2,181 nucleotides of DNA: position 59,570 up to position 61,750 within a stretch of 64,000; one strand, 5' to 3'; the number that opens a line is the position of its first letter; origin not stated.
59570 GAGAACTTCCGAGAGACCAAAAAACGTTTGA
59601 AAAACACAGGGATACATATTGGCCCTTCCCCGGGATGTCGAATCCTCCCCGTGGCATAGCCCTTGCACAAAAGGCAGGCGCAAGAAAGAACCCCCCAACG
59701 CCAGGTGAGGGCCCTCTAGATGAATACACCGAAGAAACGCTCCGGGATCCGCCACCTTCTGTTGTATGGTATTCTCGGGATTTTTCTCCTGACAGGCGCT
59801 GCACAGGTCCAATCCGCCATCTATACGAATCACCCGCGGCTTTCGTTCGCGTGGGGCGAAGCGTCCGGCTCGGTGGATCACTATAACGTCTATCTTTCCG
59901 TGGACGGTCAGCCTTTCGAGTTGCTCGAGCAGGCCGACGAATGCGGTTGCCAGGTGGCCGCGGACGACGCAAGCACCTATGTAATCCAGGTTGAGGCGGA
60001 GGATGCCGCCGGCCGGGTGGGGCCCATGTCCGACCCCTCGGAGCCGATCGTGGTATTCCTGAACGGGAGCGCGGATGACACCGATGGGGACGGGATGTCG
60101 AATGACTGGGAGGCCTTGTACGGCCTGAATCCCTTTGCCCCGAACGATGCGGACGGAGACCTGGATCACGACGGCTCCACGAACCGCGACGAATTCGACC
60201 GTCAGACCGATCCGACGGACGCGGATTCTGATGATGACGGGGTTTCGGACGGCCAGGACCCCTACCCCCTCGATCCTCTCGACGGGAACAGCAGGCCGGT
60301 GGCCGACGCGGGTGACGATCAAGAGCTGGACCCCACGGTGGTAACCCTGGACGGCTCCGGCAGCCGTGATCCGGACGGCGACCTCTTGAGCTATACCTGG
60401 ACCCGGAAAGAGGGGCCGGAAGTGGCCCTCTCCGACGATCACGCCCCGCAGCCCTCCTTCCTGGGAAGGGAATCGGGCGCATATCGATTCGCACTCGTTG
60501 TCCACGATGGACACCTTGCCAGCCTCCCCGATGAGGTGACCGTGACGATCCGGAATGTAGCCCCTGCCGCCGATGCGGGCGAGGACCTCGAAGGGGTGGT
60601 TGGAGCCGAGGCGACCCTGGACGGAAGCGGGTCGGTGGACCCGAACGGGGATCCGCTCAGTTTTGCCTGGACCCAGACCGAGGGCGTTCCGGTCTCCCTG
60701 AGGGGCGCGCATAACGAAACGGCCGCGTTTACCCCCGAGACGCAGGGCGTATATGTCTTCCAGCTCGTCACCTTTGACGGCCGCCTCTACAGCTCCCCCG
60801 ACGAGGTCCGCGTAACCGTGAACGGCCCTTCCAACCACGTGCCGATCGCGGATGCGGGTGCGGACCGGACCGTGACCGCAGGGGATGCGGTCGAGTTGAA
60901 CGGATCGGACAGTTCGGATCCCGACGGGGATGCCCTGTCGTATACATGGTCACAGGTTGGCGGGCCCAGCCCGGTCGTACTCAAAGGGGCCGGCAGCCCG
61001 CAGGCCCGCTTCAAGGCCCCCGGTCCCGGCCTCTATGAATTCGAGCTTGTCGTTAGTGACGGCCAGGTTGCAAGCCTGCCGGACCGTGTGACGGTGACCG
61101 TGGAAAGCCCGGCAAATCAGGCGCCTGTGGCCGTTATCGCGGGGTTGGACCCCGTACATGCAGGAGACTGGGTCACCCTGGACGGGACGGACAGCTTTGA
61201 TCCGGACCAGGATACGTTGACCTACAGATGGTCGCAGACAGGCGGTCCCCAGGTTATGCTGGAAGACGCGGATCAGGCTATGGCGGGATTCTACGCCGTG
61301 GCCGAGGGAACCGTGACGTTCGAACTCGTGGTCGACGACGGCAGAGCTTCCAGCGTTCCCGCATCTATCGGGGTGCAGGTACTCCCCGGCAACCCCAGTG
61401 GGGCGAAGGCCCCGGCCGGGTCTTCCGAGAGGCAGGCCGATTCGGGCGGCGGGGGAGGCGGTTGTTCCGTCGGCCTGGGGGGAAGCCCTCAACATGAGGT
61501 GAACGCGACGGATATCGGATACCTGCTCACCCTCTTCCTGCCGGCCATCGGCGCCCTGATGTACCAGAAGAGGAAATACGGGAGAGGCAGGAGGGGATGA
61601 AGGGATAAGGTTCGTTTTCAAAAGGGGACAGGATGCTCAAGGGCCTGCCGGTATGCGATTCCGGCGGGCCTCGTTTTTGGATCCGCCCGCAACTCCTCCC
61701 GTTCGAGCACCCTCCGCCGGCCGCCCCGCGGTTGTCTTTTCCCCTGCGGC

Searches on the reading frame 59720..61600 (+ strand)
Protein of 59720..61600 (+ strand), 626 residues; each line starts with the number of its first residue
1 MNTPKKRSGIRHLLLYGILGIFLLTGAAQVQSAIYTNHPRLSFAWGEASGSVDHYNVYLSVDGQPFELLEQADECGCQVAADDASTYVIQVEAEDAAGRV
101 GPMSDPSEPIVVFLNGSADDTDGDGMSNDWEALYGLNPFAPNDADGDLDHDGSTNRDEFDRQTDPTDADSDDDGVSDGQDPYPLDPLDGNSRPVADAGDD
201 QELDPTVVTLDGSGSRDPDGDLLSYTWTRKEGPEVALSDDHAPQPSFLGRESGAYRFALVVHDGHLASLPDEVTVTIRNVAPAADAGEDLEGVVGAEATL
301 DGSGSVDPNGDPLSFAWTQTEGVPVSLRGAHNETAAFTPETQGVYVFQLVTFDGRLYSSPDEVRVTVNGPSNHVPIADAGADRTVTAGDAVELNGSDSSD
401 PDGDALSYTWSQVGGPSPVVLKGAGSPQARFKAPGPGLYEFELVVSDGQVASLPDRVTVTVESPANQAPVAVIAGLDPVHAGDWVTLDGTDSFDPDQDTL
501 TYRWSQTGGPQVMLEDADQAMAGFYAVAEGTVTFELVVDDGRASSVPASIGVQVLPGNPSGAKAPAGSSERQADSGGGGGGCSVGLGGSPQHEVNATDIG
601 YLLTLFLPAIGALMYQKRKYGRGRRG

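Call 91: search_protein_families(library=pfam, proteins=[window:59720-61600:+], max_evalue=0.00001)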
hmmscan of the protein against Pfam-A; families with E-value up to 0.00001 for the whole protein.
window:59720-61600:+ (626 aa): 6 families
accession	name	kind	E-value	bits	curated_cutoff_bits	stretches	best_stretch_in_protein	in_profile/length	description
PF22352.2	K319L-like_PKD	-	1.5e-68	227.2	27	4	379-461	1-84/84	K319L-like, PKD domain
PF18911.6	PKD_4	-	5.5e-33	113.3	27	2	372-459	1-83/85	PKD domain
PF21027.3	Sde0182_C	-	3.8e-21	75.9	27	0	391-414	2-25/83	Cellulose-binding protein Sde0182, C-terminal domain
PF17963.7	Big_9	-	7.4e-16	59.3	23.6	1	372-460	1-89/89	Bacterial Ig domain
PF02010.21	REJ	-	7.4e-13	48.3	25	0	342-411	52-127/452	REJ domain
PF00801.26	PKD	-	3.6e-08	33.7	23.5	0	383-448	9-68/80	PKD domain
